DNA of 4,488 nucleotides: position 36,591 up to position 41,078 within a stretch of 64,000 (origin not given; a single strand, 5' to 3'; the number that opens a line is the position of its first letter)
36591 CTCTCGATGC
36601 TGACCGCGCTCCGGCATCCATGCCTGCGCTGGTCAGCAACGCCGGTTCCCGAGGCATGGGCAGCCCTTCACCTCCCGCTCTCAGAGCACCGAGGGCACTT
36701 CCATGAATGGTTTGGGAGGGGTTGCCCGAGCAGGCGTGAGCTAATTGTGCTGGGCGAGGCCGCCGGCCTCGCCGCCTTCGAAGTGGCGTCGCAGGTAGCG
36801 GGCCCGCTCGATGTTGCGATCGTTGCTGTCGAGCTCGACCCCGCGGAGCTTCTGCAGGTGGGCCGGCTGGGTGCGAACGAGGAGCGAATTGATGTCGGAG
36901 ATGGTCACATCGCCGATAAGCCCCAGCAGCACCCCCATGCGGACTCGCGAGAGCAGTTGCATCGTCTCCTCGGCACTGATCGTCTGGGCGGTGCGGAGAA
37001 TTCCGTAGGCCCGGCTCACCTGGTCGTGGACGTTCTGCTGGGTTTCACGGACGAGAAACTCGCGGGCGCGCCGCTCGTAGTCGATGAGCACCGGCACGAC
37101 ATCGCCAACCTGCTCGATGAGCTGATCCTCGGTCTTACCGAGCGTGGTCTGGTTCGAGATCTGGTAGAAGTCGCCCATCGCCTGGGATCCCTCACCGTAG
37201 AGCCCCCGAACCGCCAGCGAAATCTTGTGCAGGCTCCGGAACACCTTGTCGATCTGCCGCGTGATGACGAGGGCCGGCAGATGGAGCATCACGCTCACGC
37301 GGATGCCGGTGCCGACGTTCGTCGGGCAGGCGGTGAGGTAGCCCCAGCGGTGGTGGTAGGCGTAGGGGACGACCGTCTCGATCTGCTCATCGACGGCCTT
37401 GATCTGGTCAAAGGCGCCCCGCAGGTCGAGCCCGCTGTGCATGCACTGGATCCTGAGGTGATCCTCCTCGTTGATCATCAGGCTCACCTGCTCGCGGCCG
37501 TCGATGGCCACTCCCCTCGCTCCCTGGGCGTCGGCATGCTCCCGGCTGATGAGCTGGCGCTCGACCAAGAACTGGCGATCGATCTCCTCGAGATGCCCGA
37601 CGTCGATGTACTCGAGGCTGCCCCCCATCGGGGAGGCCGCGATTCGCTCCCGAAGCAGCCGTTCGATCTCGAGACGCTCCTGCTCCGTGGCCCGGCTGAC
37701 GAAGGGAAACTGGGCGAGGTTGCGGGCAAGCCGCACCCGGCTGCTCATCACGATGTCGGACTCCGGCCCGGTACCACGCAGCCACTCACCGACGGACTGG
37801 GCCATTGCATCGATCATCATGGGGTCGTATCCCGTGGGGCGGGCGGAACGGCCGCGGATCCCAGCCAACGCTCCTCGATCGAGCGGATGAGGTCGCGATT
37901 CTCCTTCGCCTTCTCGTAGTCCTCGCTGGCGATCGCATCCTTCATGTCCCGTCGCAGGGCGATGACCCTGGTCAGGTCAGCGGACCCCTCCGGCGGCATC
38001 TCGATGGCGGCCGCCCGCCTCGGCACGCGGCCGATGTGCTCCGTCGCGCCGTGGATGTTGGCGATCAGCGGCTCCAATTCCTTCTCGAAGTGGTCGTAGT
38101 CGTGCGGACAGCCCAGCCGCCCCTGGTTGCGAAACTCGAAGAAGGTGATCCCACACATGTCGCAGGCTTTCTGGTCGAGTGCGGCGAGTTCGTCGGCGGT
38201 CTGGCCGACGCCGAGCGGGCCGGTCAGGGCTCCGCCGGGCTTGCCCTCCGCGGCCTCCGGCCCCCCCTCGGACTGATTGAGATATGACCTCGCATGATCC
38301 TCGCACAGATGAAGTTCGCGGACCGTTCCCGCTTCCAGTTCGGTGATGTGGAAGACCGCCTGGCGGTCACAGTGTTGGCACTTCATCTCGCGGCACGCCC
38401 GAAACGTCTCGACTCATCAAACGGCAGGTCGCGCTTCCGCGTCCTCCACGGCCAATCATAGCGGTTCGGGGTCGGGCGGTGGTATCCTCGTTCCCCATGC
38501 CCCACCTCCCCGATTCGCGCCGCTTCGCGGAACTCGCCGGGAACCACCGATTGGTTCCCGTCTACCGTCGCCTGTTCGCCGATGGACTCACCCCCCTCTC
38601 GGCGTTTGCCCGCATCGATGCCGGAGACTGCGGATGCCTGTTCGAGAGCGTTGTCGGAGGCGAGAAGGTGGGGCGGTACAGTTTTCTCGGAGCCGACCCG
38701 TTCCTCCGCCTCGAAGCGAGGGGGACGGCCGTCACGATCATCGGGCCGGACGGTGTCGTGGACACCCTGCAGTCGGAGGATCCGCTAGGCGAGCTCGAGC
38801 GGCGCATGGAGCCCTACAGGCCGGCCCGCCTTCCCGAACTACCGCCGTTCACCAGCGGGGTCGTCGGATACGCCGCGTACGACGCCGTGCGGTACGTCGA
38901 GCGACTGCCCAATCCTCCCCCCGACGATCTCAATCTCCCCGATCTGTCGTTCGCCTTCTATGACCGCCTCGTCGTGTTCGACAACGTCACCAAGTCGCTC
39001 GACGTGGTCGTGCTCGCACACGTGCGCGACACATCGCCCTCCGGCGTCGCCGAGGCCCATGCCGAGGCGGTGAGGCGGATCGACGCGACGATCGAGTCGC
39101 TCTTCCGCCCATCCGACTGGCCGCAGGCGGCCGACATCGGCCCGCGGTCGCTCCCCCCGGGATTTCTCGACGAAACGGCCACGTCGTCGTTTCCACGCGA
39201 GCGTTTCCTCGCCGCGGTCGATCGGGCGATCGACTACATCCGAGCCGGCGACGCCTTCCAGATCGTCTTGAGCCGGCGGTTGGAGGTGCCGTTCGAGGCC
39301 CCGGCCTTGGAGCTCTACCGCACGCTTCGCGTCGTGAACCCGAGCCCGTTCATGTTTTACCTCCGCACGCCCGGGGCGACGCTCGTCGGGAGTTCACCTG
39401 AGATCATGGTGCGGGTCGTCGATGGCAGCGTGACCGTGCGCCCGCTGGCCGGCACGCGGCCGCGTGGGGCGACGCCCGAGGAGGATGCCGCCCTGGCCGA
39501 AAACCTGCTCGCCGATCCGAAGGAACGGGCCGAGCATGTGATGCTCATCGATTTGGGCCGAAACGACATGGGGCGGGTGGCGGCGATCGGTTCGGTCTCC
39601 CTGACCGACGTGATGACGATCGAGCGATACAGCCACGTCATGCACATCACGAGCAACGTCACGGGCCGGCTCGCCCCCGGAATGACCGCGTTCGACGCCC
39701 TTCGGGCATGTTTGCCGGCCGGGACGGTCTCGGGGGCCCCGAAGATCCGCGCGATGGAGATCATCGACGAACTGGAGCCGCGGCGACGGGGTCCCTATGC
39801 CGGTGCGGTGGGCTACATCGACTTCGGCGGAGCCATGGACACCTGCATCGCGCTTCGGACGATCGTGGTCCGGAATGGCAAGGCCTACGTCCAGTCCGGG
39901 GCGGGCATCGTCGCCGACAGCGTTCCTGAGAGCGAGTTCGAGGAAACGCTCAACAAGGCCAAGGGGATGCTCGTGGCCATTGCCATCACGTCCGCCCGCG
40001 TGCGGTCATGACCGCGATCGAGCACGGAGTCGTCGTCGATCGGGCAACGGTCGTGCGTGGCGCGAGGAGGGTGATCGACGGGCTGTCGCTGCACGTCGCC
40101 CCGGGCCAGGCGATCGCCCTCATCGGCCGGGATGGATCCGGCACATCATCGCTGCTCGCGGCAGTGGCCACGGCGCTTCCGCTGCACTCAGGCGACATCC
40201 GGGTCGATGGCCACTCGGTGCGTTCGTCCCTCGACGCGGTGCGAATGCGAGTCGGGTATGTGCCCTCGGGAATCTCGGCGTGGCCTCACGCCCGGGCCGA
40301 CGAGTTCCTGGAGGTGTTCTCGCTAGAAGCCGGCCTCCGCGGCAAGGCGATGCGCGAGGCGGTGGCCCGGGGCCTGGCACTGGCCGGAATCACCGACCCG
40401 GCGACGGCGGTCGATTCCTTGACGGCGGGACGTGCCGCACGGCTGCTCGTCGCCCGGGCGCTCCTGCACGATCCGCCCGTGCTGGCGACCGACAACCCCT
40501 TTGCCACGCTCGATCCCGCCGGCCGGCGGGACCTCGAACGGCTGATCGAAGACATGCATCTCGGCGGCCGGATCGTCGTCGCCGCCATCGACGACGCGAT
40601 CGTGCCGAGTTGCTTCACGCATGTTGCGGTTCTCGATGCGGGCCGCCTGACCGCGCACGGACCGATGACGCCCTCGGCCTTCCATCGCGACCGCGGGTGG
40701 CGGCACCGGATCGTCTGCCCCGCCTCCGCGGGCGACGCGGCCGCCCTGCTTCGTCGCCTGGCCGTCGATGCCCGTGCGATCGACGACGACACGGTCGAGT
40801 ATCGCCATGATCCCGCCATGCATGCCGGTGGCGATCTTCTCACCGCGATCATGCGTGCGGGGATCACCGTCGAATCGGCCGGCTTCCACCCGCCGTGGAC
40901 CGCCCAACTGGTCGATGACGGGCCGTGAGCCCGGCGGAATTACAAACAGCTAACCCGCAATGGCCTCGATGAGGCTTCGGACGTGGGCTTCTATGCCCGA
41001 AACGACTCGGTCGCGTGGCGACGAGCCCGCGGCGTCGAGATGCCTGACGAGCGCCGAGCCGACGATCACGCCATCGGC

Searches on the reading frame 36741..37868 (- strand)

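Call 79: search_protein_families(library=pfam, proteins=[window:36741-37868:-], max_evalue=0.00001)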
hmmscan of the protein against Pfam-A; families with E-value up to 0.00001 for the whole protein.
window:36741-37868:- (375 aa): 1 family
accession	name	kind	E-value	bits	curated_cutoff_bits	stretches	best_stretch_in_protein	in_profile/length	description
PF00217.24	ATP-gua_Ptrans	-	7.5e-68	228.4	22.4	1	68-267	2-202/203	ATP:guanido phosphotransferase, C-terminal catalytic domain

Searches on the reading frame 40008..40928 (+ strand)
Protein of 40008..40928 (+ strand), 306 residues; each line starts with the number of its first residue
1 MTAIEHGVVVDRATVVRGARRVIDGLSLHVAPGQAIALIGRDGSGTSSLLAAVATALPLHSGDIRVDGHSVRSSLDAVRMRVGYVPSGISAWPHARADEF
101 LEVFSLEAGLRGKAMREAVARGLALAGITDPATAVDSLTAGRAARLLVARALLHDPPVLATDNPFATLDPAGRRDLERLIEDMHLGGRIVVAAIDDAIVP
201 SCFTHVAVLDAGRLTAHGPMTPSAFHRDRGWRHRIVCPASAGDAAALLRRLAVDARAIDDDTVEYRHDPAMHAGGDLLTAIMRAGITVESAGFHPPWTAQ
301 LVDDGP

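Call 76: search_protein_families(library=pfam, proteins=[window:40008-40928:+], max_evalue=0.001)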
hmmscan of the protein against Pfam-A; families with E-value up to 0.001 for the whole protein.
window:40008-40928:+ (306 aa): 1 family
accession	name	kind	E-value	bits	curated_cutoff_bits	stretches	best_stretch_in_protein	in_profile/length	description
PF00005.33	ABC_tran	-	3.8e-19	70.1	25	1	24-166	2-137/137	ABC transporter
